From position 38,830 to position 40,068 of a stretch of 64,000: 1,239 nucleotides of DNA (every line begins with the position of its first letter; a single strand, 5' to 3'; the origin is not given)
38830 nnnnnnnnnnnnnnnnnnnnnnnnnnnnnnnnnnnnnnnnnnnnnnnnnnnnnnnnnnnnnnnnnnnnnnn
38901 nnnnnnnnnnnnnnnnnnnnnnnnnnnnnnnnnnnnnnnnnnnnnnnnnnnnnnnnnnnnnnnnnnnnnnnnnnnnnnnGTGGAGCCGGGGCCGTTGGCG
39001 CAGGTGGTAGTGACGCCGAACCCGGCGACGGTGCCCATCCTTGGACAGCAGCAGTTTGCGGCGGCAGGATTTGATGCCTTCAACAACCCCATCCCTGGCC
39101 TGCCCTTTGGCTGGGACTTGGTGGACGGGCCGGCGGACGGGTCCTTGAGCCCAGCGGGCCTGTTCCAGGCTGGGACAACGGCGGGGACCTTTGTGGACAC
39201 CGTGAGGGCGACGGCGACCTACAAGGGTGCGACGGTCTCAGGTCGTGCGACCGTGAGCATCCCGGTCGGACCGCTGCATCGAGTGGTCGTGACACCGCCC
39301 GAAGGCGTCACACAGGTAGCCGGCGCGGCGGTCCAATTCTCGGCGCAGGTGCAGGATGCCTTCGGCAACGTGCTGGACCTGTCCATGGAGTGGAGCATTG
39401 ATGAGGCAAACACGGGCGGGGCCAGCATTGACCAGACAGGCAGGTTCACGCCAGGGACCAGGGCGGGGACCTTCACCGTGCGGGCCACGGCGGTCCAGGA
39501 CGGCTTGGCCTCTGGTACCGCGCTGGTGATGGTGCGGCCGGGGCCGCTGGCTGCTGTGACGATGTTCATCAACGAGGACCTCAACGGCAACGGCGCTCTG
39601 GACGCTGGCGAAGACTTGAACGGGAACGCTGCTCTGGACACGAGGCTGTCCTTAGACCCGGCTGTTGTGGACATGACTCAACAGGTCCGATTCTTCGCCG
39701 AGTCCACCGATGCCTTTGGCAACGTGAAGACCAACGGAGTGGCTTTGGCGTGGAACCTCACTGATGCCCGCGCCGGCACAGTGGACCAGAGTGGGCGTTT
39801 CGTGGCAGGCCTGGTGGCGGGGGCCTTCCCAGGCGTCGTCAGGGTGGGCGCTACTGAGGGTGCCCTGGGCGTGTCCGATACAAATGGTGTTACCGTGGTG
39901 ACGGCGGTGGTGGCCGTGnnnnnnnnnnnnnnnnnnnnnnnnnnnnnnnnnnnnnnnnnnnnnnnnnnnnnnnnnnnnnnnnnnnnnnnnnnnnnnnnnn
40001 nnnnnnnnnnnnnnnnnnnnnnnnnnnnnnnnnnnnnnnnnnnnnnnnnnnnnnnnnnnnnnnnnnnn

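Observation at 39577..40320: Paired EF-hand-like calcium loops in all three giant proteins plus a cohesin-like module in protein 1: possible dockerin/cohesin-style assembly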

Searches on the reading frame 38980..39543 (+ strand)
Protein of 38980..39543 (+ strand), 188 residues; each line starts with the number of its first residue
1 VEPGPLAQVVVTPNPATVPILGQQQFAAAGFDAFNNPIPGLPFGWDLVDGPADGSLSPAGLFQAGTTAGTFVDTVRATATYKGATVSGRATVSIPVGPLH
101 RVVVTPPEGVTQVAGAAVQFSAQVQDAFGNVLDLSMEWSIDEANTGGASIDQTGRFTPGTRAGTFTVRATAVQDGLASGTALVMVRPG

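Call 73: search_solved_structures(query=window:38980-39543:+, max_evalue=1)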
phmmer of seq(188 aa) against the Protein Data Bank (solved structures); distinct sequences matched with E-value up to 1: 29.
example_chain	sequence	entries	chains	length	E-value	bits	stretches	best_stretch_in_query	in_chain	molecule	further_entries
1zla_C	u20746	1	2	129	0.05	16.5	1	81-145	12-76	Xenopus laevis-like histone H2A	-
6k00_D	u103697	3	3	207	0.086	15.7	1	63-141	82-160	Histone H2B 1,Histone H2A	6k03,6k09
7wlp_A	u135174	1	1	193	0.11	15.3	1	57-138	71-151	Histone H2B type 1-O,Histone H2A type 1-D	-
6w4l_A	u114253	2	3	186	0.12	15.2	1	57-138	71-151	Histone H2B 1.1,Histone H2A type 1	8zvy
6c0d_A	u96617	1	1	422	0.14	15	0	105-144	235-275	Amidase, hydantoinase/carbamoylase family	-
8yjm_G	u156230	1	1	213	0.14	15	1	58-138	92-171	Histone H2B 1/2/3/4/6,Histone H2A type 1-D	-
7vcl_A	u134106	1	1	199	0.15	14.9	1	57-138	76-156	histone H2A-H2B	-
4uic_A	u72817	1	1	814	0.2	14.5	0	34-172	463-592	SURFACE LAYER PROTEIN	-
4uid_A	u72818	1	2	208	0.29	14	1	32-173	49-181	SURFACE LAYER PROTEIN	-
4uj6_A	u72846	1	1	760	0.39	13.6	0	34-172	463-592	SURFACE LAYER PROTEIN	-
8uq8_A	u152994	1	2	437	0.46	13.3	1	58-137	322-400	E3 ubiquitin-protein ligase RNF168,Ubiquitin-conjugating enzyme E2 D3,Histone H2B type 2-E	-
2f8n_K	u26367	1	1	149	0.47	13.3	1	60-139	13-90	Histone H2A type 1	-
8uq9_A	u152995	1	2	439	0.48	13.3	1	58-137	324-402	E3 ubiquitin-protein ligase RNF168,Ubiquitin-conjugating enzyme E2 D3,Histone H2B type 2-E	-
8uqb_A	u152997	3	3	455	0.48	13.3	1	58-137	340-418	E3 ubiquitin-protein ligase RNF168,Ubiquitin-conjugating enzyme E2 D3,Histone H2B type 2-E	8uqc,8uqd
8uqa_K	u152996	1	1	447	0.48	13.3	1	58-137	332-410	E3 ubiquitin-protein ligase RNF168,Ubiquitin-conjugating enzyme E2 D3,Histone H2B type 2-E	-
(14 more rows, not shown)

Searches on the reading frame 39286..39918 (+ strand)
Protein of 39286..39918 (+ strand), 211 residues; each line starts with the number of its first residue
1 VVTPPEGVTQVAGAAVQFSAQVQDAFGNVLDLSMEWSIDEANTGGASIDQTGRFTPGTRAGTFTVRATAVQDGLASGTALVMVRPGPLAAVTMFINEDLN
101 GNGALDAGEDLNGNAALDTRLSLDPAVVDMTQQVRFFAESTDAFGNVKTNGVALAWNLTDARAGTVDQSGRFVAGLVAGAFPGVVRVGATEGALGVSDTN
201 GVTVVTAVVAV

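Call 7: search_protein_families(library=pfam, max_evalue=10, proteins=[window:39286-39918:+])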
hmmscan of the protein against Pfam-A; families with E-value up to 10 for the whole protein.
seq(211 aa): 1 family
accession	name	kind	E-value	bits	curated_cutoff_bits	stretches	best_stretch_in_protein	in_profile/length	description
PF17957.7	Big_7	-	1.1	10.4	24.1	1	2-55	6-44/70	Bacterial Ig domain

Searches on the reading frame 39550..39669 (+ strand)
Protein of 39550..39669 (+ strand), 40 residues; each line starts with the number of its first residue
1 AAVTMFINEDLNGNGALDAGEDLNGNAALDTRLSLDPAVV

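Call 80: search_protein_families(library=pfam, max_evalue=10, proteins=[window:39550-39669:+])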
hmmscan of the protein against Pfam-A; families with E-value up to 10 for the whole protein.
seq(40 aa): 1 family
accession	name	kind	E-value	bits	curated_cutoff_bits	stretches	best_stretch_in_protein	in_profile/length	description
PF23657.1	DUF7151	-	0.14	12.6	27.2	1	10-21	27-38/46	Domain of unknown function (DUF7151)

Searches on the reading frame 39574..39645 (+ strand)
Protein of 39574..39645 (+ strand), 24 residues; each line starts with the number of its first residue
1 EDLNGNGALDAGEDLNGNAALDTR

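Call 7: search_protein_families(library=pfam, max_evalue=10, proteins=[window:39574-39645:+])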
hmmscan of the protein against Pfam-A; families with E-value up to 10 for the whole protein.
seq(24 aa): 1 family
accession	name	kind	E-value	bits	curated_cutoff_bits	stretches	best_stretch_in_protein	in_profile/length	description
PF23657.1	DUF7151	-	0.018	15.4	27.2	2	2-13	27-38/46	Domain of unknown function (DUF7151)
